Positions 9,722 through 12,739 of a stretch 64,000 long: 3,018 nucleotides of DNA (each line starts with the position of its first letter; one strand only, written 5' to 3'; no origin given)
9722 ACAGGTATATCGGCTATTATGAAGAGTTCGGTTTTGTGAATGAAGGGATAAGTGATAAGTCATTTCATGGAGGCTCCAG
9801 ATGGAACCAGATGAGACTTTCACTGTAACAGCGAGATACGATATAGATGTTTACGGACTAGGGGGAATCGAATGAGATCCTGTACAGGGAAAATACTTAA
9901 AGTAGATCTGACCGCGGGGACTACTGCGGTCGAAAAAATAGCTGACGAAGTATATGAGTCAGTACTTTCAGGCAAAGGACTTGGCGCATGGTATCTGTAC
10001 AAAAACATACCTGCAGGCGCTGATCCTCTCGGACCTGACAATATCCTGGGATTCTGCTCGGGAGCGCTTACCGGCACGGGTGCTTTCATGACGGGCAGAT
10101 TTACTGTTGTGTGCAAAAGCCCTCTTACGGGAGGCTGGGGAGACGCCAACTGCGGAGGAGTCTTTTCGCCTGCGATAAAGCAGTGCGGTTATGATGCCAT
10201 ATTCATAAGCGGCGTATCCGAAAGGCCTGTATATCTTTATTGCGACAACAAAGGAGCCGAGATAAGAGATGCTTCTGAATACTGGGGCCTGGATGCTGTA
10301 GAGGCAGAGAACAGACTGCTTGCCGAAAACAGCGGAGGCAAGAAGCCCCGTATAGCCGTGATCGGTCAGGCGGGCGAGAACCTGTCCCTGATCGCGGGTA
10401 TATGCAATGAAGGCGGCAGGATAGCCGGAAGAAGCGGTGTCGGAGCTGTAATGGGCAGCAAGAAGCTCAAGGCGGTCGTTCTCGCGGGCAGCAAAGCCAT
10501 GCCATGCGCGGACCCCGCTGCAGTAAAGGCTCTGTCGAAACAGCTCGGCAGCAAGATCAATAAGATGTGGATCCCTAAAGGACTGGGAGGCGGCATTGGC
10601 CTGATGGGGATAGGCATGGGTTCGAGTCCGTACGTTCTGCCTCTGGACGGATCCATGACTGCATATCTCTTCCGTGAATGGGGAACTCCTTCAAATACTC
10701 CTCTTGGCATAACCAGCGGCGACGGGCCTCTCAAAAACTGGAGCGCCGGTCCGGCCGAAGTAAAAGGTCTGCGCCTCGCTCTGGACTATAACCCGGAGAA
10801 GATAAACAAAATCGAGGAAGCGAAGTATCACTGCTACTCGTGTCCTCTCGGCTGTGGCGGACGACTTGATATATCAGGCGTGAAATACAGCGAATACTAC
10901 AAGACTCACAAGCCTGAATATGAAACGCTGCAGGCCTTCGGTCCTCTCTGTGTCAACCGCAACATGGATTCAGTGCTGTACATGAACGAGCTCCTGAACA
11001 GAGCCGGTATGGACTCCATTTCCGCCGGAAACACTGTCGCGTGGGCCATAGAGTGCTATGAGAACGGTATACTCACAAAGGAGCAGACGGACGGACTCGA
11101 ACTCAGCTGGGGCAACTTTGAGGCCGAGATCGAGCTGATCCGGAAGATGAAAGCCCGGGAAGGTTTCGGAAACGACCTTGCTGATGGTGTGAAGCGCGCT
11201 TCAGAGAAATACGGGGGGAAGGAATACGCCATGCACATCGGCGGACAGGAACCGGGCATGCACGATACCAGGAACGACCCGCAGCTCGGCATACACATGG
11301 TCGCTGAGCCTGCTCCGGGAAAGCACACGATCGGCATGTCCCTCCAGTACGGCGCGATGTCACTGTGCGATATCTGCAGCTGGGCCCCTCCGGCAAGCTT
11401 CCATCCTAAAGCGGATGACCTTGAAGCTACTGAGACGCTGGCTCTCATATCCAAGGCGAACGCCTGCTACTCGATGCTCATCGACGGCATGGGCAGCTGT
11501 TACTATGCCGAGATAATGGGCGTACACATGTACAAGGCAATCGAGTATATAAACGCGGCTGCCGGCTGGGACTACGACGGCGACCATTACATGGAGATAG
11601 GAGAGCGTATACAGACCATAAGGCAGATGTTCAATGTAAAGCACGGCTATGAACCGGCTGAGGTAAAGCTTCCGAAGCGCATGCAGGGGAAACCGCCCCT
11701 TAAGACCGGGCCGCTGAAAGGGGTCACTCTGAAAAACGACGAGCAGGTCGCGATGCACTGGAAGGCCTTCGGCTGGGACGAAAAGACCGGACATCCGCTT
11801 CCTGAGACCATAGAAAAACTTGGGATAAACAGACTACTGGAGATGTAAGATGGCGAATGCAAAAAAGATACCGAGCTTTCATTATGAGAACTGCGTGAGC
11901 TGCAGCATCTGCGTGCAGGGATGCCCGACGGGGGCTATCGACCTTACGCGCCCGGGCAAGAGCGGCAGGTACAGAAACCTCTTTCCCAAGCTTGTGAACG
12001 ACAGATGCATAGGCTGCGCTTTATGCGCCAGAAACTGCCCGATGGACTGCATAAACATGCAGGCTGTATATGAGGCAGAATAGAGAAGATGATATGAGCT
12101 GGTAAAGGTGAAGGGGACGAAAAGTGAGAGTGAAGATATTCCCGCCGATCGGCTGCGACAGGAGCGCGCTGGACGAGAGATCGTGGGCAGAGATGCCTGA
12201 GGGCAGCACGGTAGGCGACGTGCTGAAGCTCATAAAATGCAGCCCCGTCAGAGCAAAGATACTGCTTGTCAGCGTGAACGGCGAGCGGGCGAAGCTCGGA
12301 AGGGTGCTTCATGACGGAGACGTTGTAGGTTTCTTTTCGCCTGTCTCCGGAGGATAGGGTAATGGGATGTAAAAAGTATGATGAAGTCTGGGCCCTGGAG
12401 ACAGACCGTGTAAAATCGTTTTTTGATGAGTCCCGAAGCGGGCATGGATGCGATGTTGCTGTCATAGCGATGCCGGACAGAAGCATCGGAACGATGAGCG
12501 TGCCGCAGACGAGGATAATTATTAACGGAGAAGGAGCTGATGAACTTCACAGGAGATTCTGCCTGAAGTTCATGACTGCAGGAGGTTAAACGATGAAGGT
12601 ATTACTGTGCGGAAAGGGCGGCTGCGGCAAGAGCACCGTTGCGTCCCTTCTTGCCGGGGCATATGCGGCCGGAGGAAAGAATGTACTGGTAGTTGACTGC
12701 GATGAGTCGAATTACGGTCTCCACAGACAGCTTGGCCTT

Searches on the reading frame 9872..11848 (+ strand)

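Call 3: search_protein_families(library=pfam, proteins=[window:9872-11848:+], max_evalue=0.1)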
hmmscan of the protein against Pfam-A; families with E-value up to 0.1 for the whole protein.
window:9872-11848:+ (658 aa): 2 families
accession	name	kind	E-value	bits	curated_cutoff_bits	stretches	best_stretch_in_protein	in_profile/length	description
PF01314.23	AFOR_C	-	3.3e-93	313.3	27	1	266-652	19-385/385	Aldehyde ferredoxin oxidoreductase, domains 2 & 3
PF02730.20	AFOR_N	-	1.7e-71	240.5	29.8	1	6-206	1-198/199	Aldehyde ferredoxin oxidoreductase, N-terminal domain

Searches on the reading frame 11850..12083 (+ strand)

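Call 3: search_protein_families(library=pfam, proteins=[window:11850-12083:+], max_evalue=0.1)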
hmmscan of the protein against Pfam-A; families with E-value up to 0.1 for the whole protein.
window:11850-12083:+ (77 aa): 14 families
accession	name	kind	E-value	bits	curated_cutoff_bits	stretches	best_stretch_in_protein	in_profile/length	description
PF14697.11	Fer4_21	-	1.9e-12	47.5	35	2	13-70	6-59/59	4Fe-4S dicluster domain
PF00037.32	Fer4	-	6.7e-12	45.1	21.1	2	10-31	3-24/24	4Fe-4S binding domain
PF13187.11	Fer4_9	-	1.3e-11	44.8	27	2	14-68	1-52/52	4Fe-4S dicluster domain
PF12838.12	Fer4_7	-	4.1e-10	40.4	27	2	5-29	28-52/52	4Fe-4S dicluster domain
PF12797.12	Fer4_2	-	3.1e-09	36.6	24.5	2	8-27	3-22/22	4Fe-4S binding domain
PF12837.12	Fer4_6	-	7.1e-09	35.6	25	2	9-30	3-24/24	4Fe-4S binding domain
PF13484.11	Fer4_16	-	9.5e-08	33.2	30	2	14-33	1-20/66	4Fe-4S double cluster binding domain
PF13237.11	Fer4_10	-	1.5e-07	31.7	25.5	2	9-64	3-53/53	4Fe-4S dicluster domain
PF12800.12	Fer4_4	-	1.7e-06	28.3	24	2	51-66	2-17/17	4Fe-4S binding domain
PF13183.11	Fer4_8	-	3.9e-05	24.6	27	1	13-66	3-67/68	4Fe-4S dicluster domain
PF25160.1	LdpA_Fe-S-bd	-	9.6e-05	22.5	27.6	1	21-72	9-47/49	LdpA Fe-S cluster-binding domain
PF13534.11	Fer4_17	-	0.00016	22.6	22.2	1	14-66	1-59/61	4Fe-4S dicluster domain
PF12798.12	Fer4_3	-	0.0025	19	27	0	15-29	1-15/15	4Fe-4S binding domain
PF13746.11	Fer4_18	-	0.04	14.5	27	0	13-63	59-95/114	4Fe-4S dicluster domain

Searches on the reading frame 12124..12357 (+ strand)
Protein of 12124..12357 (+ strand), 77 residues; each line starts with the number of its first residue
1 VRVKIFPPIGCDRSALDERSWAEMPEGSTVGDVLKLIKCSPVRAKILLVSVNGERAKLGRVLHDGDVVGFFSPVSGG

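Call 3: search_protein_families(library=pfam, proteins=[window:12124-12357:+], max_evalue=0.1)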
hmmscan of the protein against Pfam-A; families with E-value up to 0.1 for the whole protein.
window:12124-12357:+ (77 aa): 4 families
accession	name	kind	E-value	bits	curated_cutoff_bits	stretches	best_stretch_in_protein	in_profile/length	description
PF02597.26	ThiS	-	3.5e-09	37.5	22.5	1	22-77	16-76/76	ThiS family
PF02824.27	TGS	-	0.0003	21.2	22.2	1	23-69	12-57/60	TGS domain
PF14451.12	Ub-Mut7C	-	0.047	14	23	1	23-68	28-71/81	Mut7-C ubiquitin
PF01479.30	S4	-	0.087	13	22.8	0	49-68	28-48/48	S4 domain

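Call 42: search_protein_families(library=ncbifam, proteins=[window:12124-12357:+], max_evalue=0.01)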
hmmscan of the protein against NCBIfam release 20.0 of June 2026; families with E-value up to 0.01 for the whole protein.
window:12124-12357:+ (77 aa): 4 families
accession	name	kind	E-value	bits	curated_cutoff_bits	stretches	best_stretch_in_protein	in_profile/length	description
TIGR01687.1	moaD_arch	subfamily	9.1e-06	26.1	49.5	1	45-77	54-88/88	MoaD family protein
NF008347.0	PRK11130.1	equivalog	0.00015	22.3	94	1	47-77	51-81/81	molybdopterin synthase sulfur carrier subunit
NF041918.1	SAMP1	equivalog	0.00046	20.7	60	0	49-77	59-91/91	ubiquitin-like small modifier protein 1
TIGR01682.1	moaD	equivalog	0.00053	20.8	66.15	1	24-77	22-80/80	molybdopterin converting factor subunit 1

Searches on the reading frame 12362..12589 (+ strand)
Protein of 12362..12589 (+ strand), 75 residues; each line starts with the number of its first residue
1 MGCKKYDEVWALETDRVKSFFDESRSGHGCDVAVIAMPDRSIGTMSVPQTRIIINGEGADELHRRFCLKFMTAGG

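Call 3: search_protein_families(library=pfam, proteins=[window:12362-12589:+], max_evalue=0.1)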
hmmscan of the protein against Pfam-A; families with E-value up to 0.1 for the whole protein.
window:12362-12589:+ (75 aa): 1 family
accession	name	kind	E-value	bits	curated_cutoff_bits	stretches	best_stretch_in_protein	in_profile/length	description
PF09189.15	DUF1952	-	0.08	13.2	22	1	29-67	30-68/73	Domain of unknown function (DUF1952)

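Call 42: search_protein_families(library=ncbifam, proteins=[window:12362-12589:+], max_evalue=0.01)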
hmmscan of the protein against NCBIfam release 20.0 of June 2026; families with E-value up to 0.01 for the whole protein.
window:12362-12589:+ (75 aa): 0 families

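Call 60: search_protein_families(library=pfam, alignment_id=A4, max_evalue=1)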
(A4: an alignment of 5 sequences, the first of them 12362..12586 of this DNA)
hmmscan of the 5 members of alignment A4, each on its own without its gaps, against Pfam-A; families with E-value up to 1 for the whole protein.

A. member 1, window:12362-12586:+ (75 aa): 1 family
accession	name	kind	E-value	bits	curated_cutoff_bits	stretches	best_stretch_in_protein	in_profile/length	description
PF09189.15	DUF1952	-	0.08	13.2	22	1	29-67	30-68/73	Domain of unknown function (DUF1952)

B. families by the number of members that match (of 5 scanned): 1 family
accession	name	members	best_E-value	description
PF09189.15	DUF1952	2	0.08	Domain of unknown function (DUF1952)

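Call 62: search_solved_structures(query=A4, max_evalue=10)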
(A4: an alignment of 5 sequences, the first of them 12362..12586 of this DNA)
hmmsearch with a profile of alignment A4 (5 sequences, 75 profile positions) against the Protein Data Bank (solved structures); distinct sequences matched with E-value up to 10: 4.
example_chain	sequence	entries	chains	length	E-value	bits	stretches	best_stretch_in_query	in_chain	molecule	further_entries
1v8c_A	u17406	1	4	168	0.095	16.1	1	41-69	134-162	MoaD related protein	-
3byp_A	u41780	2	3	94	0.59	13.5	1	13-67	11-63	CzrB protein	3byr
8ouw_7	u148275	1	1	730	0.99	12.8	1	1-28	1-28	DNA replication licensing factor MCM7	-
9od2_D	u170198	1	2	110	1.3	12.4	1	36-74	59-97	SMZAb2 Light chain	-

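Call 64: predict_structure(protein=window:12362-12586:+)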
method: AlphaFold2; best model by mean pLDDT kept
length: 75 residues; sequences in the alignment: 1
mean_pLDDT: 86.8   pTM: 0.73
mean pLDDT of the five models: 86.8, 69.5, 68.6, 47.8, 42.7
residues with pLDDT >= 90: 49; 70-90: 19; 50-70: 5; < 50: 2
segments of 3 or more residues with pLDDT < 50: none
pLDDT, mean of each block of 10 residues (from residue 1): 84 92 80 93 91 92 90 58
secondary structure, 60 per line:
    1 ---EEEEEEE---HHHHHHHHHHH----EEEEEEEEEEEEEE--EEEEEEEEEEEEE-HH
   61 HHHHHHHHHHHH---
elements in order: E4-10 H14-24 E29-42 E45-57 H59-72

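Call 66: fold_search(model_id=the predicted structure, library=pdb)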
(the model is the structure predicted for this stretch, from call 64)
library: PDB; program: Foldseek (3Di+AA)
matches with E <= 10: 1136; with E <= 0.001: 2
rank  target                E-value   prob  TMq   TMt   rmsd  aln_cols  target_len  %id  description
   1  1v8c_A                3.6e-04  1.00  0.73  0.35   3.7        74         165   19  Crystal Structure of MoaD related protein from Thermus thermophilus HB8 (released 2004-01-20)
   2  1v8c_B                7.0e-04  1.00  0.68  0.34   3.9        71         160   20  Crystal Structure of MoaD related protein from Thermus thermophilus HB8 (released 2004-01-20)
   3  5o5j_F                1.5e-02  0.97  0.52  0.44   4.3        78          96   17  Structure of the 30S small ribosomal subunit from Mycobacterium smegmatis (released 2017-07-12)
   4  9mor_A                3.9e-02  0.80  0.46  0.20   5.5        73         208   12  Damaged 70S ribosome with PrfH bound (released 2025-02-05)
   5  9h2v_A                3.9e-02  0.75  0.46  0.16   5.1        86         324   15  a YnaI-MscS chimera in an open conformation purified in DDM showing ligand-filled pockets (released 2025-09-24)
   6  9brb_a                4.2e-02  0.95  0.56  0.08   4.0        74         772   14  Synaptic Vesicle V-ATPase with synaptophysin and SidK, State 1 (released 2024-06-26)
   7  8xzc                  5.2e-02  0.51  0.38  0.10   7.8        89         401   12  Crystal structure of human cytosolic beta-alanyl lysine dipeptidase (PM20D2) Tyr314Phe mutant (released 2025-01-22)
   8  8zei                  6.5e-02  0.47  0.38  0.10   7.8        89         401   12  Crystal structure of human cytosolic beta-alanyl lysine dipeptidase with crystal soaked in beta-alanyl histidine (released 2025-05-14)
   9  9mcd_B                6.5e-02  0.21  0.31  0.24  10.0        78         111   13  Crystal structure of homodimeric Alba from Oryza sativa (released 2026-04-08)
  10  9h2s_A                7.0e-02  0.63  0.45  0.15   5.2        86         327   14  a YnaI-MscS chimera in a closed conformation purified in DDM with additional lipids showing ligand-filled pore and poc (released 2025-09-24)
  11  5aji_D                7.5e-02  0.60  0.45  0.18   5.2        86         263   15  MscS D67R1 high resolution (released 2015-07-08)
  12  8zel                  7.5e-02  0.44  0.38  0.11   7.5        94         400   12  Crystal structure of human cytosolic beta-alanyl lysine dipeptidase Tyr314Phe mutant with a crystal soaked in beta-alany (released 2025-05-14)
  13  9mq4_A                8.1e-02  0.75  0.48  0.19   5.2        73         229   12  Damaged 70S ribosome with PrfH bound (released 2025-02-05)
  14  9e7l_A                8.1e-02  0.60  0.44  0.07   4.4        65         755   15  Yeast V-ATPase Vo proton channel bound to nanobody 2WVA7 (released 2025-02-05)
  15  7raz_A                8.1e-02  0.57  0.45  0.24   5.2        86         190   15  Small conductance mechanosensitive channel MscS (released 2022-07-13)
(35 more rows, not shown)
